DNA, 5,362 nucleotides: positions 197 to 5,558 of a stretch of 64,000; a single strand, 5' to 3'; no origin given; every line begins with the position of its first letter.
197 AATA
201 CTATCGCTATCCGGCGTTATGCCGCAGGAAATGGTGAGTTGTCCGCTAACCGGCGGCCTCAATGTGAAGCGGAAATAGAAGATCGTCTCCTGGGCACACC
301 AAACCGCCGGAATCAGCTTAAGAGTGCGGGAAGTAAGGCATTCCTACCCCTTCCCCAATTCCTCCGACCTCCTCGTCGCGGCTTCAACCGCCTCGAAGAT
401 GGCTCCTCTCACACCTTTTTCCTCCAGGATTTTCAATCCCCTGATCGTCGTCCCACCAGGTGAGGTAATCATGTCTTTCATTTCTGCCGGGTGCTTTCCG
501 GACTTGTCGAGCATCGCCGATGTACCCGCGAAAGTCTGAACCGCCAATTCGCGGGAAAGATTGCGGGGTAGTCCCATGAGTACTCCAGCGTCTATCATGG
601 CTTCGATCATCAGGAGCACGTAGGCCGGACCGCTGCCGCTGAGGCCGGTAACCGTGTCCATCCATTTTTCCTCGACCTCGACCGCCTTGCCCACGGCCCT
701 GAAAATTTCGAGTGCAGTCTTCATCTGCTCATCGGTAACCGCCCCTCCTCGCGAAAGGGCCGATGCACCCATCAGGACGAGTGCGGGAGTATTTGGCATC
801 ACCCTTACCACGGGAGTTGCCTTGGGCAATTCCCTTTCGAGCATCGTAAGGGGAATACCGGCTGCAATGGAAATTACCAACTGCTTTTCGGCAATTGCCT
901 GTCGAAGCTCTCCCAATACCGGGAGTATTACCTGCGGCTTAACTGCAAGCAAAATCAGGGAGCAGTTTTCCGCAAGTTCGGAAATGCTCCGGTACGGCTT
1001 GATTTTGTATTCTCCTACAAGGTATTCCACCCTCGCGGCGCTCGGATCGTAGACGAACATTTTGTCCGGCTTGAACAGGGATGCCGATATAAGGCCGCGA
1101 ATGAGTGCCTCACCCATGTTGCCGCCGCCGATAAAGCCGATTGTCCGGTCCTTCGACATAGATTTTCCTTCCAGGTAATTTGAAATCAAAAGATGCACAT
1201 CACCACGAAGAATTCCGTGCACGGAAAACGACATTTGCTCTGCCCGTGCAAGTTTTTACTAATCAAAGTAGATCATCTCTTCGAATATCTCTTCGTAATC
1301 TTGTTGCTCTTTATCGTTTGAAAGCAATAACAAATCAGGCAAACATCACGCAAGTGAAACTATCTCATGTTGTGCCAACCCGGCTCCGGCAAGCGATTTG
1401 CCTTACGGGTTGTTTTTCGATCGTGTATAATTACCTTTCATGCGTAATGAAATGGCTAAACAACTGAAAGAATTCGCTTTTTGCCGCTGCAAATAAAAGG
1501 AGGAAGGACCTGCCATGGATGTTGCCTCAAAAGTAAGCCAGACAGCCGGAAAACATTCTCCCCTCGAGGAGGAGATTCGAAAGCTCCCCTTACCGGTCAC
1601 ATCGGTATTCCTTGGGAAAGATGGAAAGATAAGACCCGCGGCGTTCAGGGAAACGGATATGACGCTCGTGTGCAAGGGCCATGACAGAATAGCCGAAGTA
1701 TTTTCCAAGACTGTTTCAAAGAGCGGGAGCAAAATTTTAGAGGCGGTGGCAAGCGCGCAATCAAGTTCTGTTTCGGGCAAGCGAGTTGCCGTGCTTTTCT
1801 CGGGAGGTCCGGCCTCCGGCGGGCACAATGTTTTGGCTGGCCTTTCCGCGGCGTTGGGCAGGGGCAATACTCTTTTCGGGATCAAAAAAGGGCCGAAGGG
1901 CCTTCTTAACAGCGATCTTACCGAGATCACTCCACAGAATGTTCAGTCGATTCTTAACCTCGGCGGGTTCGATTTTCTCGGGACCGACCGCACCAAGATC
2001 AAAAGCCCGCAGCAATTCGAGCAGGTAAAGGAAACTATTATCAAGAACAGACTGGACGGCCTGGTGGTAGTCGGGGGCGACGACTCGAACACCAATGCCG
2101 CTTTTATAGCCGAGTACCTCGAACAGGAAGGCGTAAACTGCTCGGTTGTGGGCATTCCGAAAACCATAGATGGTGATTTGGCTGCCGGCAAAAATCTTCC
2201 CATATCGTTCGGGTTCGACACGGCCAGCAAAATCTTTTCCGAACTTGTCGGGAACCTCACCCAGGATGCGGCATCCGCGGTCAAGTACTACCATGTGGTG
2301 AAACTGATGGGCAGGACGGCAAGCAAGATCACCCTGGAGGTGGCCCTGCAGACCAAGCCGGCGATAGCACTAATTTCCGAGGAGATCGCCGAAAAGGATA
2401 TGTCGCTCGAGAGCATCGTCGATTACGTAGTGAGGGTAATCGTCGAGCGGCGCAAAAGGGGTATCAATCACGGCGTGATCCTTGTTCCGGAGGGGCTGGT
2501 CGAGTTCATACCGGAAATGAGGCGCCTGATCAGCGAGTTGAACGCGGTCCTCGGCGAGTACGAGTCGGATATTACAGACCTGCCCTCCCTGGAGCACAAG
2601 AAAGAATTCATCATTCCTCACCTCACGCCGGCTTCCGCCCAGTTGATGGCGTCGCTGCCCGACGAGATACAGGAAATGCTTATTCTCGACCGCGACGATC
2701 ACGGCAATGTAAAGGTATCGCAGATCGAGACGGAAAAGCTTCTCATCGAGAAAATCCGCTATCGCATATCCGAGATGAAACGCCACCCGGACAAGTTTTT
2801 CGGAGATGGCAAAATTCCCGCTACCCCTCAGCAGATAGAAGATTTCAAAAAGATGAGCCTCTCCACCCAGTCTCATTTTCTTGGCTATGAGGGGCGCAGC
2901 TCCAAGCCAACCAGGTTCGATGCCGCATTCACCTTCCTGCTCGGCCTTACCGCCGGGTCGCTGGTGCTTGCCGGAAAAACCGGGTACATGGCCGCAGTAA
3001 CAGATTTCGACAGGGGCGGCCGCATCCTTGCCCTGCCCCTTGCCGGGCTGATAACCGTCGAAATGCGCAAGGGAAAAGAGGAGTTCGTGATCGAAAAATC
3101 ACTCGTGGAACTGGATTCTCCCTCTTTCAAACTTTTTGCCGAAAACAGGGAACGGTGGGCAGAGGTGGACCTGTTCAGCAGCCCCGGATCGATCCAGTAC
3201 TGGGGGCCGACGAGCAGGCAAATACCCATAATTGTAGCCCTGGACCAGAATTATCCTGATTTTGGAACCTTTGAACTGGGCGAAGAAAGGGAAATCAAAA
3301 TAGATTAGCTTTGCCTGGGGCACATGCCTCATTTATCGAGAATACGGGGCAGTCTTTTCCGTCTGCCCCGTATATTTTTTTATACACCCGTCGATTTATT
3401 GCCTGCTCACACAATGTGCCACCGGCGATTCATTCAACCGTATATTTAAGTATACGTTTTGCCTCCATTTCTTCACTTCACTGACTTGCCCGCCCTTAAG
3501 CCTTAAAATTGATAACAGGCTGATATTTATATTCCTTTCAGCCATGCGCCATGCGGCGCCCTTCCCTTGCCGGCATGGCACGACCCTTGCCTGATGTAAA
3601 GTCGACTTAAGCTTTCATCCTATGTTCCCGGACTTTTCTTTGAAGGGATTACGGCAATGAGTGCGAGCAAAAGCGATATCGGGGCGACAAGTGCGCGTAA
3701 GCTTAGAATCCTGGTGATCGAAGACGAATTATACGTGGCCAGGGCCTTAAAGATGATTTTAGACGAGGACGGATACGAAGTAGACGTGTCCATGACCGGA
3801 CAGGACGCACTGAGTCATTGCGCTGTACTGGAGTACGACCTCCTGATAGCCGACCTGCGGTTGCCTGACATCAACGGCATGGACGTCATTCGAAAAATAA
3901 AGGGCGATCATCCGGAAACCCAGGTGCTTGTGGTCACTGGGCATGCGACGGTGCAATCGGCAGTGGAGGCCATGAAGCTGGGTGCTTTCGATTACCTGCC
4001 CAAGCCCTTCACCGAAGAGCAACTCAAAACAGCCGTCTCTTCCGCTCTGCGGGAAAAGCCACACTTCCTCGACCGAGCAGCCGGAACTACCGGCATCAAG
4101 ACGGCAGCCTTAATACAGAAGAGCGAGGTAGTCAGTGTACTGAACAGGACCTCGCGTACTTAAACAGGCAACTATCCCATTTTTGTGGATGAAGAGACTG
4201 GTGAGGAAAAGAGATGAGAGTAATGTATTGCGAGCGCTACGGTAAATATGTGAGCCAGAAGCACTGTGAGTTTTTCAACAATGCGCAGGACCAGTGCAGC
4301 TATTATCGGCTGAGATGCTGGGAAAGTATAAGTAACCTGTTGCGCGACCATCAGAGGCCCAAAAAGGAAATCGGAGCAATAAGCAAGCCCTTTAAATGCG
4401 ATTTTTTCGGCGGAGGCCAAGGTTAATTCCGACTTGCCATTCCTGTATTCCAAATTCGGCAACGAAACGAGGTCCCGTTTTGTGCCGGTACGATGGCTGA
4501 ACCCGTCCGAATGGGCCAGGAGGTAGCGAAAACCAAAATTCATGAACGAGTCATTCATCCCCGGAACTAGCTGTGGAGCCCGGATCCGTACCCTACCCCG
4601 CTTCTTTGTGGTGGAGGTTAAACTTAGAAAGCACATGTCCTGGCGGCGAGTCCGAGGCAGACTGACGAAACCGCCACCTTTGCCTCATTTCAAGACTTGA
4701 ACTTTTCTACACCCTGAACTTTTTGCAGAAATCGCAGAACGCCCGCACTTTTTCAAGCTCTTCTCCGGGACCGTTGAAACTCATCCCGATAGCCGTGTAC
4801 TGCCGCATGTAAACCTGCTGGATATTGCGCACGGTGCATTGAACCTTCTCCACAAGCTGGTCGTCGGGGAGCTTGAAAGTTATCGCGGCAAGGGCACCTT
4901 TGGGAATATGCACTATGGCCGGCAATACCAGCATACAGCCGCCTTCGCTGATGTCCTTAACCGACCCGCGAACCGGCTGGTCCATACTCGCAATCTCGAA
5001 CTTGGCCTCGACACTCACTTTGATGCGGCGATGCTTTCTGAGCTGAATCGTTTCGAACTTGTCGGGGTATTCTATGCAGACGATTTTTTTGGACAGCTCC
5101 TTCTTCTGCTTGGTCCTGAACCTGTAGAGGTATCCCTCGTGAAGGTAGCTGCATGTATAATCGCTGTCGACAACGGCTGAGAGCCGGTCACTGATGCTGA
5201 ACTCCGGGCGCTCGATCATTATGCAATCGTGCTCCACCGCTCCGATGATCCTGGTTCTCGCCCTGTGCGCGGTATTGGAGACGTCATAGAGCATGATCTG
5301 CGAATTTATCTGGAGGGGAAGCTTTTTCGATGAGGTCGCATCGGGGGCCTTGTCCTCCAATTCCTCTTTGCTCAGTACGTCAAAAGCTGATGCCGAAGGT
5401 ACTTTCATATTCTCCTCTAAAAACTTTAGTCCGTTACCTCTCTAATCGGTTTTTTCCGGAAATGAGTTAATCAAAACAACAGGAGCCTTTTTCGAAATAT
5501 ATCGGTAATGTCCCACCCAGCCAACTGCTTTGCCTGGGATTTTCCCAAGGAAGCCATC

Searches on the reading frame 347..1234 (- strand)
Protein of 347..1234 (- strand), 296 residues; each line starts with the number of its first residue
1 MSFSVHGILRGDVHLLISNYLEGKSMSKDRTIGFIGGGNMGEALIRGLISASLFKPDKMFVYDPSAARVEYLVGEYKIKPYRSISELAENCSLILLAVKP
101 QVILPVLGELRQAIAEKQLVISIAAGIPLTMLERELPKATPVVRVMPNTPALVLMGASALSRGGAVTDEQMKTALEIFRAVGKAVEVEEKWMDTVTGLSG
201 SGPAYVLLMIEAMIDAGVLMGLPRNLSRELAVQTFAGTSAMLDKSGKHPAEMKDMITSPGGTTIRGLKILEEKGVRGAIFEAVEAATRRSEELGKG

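Call 49: search_protein_families(library=pfam, proteins=[window:347-1234:-])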
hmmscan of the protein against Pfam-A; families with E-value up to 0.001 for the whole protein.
window:347-1234:- (296 aa): 4 families
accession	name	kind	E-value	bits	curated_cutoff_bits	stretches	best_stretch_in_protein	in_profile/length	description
PF14748.11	P5CR_dimer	-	1.1e-42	145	25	1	189-293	1-105/105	Pyrroline-5-carboxylate reductase dimerisation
PF03807.23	F420_oxidored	-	5.5e-18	65.8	21.6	1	31-126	1-94/94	NADP oxidoreductase coenzyme F420-dependent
PF03446.21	NAD_binding_2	-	1.7e-07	31.8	21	1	31-121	1-90/161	NAD binding domain of 6-phosphogluconate dehydrogenase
PF01210.29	NAD_Gly3P_dh_N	-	0.00029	21.3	23.1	0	68-158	44-135/158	NAD-dependent glycerol-3-phosphate dehydrogenase N-terminus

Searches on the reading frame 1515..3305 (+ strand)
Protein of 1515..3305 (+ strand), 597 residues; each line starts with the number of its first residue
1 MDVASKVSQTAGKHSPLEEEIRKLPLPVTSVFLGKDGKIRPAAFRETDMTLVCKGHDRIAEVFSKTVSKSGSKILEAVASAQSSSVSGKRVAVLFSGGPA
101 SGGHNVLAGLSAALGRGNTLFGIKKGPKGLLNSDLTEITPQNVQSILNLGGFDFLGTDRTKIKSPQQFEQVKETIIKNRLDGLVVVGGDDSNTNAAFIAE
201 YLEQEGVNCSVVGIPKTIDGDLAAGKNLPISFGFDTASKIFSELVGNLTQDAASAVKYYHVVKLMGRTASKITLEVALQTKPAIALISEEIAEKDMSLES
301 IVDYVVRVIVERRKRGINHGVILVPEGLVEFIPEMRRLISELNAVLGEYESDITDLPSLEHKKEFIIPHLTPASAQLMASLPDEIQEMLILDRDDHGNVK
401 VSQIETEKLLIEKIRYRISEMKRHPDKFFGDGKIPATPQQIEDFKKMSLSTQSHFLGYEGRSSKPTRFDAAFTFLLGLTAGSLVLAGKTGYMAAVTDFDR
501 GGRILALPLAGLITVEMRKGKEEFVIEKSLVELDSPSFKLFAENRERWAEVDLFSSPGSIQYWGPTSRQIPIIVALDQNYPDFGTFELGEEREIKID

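Call 49: search_protein_families(library=pfam, proteins=[window:1515-3305:+])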
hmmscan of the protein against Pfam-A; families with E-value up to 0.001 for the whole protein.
window:1515-3305:+ (597 aa): 1 family
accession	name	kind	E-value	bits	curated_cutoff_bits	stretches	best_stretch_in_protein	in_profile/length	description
PF00365.25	PFK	-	3.4e-41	141.9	30.9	1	90-336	1-233/277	Phosphofructokinase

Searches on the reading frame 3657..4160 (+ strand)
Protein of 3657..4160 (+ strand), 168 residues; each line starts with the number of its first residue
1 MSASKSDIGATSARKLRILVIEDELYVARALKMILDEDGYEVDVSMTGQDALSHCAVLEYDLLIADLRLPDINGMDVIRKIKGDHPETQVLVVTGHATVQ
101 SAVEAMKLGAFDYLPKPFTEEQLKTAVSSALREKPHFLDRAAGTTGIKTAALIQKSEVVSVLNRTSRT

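Call 49: search_protein_families(library=pfam, proteins=[window:3657-4160:+])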
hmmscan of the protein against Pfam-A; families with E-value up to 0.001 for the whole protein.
window:3657-4160:+ (168 aa): 1 family
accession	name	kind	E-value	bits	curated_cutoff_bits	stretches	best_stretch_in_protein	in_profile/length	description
PF00072.30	Response_reg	-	1.1e-29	103.3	30.2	1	18-127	1-110/111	Response regulator receiver domain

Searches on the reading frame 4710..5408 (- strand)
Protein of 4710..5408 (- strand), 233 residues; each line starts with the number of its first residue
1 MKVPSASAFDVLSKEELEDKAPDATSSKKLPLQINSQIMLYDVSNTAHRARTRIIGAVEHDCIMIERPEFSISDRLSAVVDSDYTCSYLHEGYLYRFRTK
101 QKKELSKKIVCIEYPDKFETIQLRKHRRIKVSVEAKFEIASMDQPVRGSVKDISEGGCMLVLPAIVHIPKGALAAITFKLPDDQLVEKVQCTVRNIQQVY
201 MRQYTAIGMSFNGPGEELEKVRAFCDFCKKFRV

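Call 49: search_protein_families(library=pfam, proteins=[window:4710-5408:-])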
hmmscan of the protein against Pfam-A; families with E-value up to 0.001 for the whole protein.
window:4710-5408:- (233 aa): 2 families
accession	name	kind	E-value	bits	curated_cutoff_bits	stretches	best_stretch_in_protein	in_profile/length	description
PF07238.19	PilZ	-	4.3e-13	49.9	22.5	1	122-225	1-100/102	PilZ domain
PF12945.12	PilZNR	-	0.0005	20.6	23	0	34-109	2-77/85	Flagellar protein YcgR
